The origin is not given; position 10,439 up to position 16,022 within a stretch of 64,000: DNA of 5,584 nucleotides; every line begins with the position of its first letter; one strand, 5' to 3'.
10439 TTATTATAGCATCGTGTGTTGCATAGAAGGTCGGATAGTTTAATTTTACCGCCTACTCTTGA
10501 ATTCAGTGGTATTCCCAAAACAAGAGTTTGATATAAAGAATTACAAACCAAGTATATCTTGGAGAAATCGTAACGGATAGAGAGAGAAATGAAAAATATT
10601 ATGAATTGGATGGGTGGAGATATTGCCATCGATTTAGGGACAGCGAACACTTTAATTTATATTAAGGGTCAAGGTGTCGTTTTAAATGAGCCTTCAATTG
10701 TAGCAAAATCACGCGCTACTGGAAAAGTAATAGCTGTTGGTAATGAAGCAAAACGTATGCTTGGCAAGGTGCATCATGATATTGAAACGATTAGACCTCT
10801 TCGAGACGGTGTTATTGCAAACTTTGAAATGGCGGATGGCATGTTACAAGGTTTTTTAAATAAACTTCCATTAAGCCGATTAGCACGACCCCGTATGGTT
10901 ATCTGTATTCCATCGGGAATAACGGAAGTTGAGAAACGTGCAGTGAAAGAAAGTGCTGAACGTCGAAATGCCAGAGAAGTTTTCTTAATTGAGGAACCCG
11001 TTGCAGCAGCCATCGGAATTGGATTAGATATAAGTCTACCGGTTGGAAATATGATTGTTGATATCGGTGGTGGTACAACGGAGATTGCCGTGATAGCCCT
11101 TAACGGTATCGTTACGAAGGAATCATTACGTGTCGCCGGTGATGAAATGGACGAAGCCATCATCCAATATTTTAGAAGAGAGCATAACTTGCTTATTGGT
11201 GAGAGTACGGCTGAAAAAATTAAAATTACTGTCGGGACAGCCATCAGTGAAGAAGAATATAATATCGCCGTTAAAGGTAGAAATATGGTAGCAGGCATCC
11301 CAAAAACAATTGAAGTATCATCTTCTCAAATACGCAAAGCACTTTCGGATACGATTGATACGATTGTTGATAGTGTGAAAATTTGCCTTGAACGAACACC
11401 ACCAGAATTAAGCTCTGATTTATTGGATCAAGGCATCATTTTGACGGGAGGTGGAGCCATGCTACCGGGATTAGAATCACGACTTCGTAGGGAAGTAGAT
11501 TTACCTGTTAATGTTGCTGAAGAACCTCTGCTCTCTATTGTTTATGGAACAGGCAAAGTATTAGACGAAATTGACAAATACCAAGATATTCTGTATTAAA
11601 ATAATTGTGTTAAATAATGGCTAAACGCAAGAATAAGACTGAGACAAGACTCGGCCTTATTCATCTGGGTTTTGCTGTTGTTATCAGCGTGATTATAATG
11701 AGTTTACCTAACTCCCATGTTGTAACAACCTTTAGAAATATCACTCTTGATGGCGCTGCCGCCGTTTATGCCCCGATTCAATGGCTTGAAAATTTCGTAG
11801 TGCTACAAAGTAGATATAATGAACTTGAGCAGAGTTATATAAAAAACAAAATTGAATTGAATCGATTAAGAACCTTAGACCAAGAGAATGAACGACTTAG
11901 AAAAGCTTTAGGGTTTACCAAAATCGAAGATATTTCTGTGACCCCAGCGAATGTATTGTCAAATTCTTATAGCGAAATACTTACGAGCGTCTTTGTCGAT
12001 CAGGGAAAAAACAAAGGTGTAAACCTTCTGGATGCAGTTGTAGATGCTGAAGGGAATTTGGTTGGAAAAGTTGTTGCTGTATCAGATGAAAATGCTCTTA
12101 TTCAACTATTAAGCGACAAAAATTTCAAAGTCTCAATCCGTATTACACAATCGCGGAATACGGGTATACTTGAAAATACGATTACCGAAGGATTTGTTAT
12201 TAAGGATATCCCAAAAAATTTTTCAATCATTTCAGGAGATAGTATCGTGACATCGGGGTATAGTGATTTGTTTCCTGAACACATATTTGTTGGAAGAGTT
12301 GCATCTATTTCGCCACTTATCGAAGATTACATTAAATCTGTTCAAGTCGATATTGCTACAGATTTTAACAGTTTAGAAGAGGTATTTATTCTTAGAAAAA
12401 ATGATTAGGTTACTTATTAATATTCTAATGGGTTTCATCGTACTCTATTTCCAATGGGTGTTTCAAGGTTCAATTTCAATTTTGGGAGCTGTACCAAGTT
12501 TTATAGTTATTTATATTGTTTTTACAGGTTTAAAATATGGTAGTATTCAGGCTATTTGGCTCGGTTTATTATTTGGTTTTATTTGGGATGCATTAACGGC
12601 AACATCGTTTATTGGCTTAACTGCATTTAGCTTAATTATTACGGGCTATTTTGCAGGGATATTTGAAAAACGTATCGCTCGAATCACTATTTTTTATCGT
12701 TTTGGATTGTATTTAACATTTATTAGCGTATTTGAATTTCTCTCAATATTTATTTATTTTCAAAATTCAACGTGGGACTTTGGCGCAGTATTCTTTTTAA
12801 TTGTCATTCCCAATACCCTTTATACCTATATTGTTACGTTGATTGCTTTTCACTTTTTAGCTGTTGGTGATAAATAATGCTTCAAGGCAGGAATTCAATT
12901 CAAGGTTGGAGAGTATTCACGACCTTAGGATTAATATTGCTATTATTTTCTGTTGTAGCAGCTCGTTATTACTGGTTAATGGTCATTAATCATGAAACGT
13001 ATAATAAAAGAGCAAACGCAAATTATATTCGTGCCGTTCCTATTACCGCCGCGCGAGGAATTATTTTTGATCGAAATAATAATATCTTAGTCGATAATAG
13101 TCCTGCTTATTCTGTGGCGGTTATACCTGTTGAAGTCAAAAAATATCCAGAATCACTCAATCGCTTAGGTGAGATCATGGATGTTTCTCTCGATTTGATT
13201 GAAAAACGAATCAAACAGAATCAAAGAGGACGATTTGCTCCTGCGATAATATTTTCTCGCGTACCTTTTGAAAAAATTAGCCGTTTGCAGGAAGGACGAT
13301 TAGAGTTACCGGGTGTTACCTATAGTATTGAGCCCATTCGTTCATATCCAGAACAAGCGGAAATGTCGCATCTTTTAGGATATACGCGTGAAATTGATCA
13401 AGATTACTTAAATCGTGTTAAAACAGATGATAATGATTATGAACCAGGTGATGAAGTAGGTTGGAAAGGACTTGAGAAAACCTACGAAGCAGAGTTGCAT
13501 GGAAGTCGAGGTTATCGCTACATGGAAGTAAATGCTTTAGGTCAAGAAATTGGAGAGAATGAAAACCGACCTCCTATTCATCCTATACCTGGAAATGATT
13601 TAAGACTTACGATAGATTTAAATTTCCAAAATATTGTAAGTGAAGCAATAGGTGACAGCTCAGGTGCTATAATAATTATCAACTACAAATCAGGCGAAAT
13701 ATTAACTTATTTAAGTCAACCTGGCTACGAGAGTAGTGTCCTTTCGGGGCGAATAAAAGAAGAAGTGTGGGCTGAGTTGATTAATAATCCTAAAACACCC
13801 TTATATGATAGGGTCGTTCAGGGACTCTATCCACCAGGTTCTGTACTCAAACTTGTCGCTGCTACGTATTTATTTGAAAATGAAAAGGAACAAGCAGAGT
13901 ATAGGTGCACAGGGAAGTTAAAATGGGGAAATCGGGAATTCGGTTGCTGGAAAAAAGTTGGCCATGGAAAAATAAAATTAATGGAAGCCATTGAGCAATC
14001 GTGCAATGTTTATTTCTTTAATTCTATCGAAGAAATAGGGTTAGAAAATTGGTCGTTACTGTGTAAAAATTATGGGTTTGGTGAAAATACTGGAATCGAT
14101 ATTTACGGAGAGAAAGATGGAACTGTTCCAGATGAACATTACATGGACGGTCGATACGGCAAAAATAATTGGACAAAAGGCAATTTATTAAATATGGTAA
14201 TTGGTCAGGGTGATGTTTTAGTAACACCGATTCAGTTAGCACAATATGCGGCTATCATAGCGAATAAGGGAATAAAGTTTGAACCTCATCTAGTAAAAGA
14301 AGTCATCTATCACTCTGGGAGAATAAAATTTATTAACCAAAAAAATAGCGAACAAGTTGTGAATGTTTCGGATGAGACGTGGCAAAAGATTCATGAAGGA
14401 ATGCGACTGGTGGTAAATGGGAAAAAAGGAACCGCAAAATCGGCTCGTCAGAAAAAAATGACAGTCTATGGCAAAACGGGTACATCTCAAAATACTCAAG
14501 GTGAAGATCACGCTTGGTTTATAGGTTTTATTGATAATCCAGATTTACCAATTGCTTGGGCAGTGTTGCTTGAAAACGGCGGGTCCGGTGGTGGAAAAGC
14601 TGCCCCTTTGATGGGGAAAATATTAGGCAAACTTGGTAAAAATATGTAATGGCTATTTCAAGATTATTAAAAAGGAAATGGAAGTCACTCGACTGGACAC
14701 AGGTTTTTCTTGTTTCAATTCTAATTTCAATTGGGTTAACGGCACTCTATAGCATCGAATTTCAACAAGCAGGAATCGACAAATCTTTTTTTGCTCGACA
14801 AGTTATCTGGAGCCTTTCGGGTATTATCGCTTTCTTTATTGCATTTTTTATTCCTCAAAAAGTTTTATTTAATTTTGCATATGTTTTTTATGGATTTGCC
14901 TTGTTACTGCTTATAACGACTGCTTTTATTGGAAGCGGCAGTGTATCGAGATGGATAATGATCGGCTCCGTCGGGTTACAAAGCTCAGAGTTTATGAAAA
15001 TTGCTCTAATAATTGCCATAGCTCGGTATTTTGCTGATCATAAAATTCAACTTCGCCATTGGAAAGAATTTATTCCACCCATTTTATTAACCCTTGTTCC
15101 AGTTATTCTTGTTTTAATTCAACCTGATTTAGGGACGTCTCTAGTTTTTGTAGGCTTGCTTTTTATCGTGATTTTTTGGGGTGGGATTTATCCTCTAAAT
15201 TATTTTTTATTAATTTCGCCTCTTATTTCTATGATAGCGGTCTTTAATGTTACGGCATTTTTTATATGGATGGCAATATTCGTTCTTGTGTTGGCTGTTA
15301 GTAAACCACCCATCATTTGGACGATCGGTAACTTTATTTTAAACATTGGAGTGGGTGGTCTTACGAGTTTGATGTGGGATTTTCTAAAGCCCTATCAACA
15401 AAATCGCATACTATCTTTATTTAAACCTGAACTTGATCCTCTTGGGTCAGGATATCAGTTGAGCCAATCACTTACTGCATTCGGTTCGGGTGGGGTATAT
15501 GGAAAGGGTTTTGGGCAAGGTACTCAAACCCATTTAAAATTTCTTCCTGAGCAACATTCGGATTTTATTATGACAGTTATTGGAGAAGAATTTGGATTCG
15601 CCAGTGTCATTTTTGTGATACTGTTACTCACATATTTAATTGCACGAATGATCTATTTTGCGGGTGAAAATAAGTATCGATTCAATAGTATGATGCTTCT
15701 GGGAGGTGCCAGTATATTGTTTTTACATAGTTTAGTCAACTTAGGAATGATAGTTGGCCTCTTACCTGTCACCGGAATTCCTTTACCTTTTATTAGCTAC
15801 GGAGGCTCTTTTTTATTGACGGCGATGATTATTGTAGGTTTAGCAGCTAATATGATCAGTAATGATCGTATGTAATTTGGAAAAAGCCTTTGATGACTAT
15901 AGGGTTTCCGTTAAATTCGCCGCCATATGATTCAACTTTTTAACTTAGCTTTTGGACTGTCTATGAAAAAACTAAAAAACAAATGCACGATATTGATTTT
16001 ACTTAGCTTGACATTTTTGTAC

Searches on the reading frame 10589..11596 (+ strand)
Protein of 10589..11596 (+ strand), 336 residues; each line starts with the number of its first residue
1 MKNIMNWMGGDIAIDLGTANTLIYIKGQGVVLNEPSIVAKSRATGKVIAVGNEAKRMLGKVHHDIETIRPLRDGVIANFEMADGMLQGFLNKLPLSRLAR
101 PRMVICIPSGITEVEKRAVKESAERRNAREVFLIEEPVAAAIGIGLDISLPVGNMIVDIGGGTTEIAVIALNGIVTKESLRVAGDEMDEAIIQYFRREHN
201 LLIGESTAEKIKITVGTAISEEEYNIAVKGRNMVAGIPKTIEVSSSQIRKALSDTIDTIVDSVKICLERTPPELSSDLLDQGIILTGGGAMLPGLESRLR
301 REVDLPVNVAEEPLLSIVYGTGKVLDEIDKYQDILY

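Call 54: search_protein_families(library=pfam, proteins=[window:10589-11596:+], max_evalue=0.00001)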
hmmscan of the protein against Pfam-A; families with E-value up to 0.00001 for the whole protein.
window:10589-11596:+ (336 aa): 4 families
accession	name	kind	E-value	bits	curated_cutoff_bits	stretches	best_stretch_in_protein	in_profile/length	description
PF06723.19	MreB_Mbl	-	1.2e-134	448.7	27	1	11-332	3-326/327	MreB/Mbl protein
PF00022.25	Actin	-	5.4e-14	52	27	1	34-199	30-191/410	Actin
PF14450.12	FtsA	-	1.1e-11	45.6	31.8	1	156-312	2-112/127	Cell division protein FtsA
PF00012.26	HSP70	-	2.6e-09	36.3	20.6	1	103-299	136-346/599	Hsp70 protein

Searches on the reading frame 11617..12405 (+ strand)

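Call 54: search_protein_families(library=pfam, proteins=[window:11617-12405:+], max_evalue=0.00001)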
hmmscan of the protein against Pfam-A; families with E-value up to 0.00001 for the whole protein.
window:11617-12405:+ (263 aa): 1 family
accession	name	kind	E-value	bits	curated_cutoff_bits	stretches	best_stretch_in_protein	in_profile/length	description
PF04085.20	MreC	-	4.3e-33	114.6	28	1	113-259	1-146/147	Rod shape-determining protein MreC, barrel core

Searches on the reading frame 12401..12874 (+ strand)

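Call 54: search_protein_families(library=pfam, proteins=[window:12401-12874:+], max_evalue=0.00001)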
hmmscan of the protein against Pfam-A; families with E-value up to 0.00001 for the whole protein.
window:12401-12874:+ (158 aa): 1 family
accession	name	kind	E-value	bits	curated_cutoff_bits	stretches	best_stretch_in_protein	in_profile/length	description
PF04093.17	MreD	-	1.9e-06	28.5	24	1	5-148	8-146/158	rod shape-determining protein MreD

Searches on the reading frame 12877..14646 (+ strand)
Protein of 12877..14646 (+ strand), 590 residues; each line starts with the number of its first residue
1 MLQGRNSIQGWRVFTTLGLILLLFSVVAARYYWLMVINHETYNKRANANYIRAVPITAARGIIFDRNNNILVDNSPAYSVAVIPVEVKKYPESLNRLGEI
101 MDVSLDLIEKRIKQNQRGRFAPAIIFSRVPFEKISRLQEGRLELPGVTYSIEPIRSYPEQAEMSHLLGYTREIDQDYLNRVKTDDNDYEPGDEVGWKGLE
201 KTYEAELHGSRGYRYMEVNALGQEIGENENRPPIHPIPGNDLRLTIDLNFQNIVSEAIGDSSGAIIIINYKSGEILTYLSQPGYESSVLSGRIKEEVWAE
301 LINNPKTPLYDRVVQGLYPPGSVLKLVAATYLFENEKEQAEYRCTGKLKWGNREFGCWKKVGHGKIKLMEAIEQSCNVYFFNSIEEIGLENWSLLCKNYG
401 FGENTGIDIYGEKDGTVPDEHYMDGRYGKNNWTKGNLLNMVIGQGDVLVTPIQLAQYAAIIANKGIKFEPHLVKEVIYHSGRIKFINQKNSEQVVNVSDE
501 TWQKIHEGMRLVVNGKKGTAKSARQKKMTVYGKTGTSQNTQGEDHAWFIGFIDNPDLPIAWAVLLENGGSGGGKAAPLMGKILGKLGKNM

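Call 54: search_protein_families(library=pfam, proteins=[window:12877-14646:+], max_evalue=0.00001)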
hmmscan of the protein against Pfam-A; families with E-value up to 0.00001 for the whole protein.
window:12877-14646:+ (590 aa): 2 families
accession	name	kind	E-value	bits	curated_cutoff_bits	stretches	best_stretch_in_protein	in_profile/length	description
PF00905.27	Transpeptidase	-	8.8e-55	186.4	22.1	1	263-583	1-298/299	Penicillin binding protein transpeptidase domain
PF03717.20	PBP_dimer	-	7.4e-43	147.5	24.4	1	56-227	2-178/180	Penicillin-binding Protein dimerisation domain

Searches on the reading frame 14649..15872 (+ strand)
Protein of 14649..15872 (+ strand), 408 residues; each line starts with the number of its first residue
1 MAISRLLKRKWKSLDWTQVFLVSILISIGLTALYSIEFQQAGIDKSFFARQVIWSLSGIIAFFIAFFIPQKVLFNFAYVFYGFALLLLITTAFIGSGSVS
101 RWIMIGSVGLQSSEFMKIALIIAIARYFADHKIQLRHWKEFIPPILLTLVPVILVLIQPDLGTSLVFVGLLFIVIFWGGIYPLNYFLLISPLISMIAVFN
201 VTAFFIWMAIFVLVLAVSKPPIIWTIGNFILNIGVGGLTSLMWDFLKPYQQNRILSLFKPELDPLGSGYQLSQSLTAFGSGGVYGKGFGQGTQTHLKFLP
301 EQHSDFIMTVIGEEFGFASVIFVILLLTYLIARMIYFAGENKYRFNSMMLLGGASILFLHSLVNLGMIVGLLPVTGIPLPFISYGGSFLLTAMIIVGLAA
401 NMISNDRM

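Call 54: search_protein_families(library=pfam, proteins=[window:14649-15872:+], max_evalue=0.00001)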
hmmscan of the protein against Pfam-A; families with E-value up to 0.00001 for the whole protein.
window:14649-15872:+ (408 aa): 1 family
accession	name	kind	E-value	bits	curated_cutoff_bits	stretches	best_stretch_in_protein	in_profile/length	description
PF01098.24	FTSW_RODA_SPOVE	-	1.6e-80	271.2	26.4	2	205-404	158-352/356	Cell cycle protein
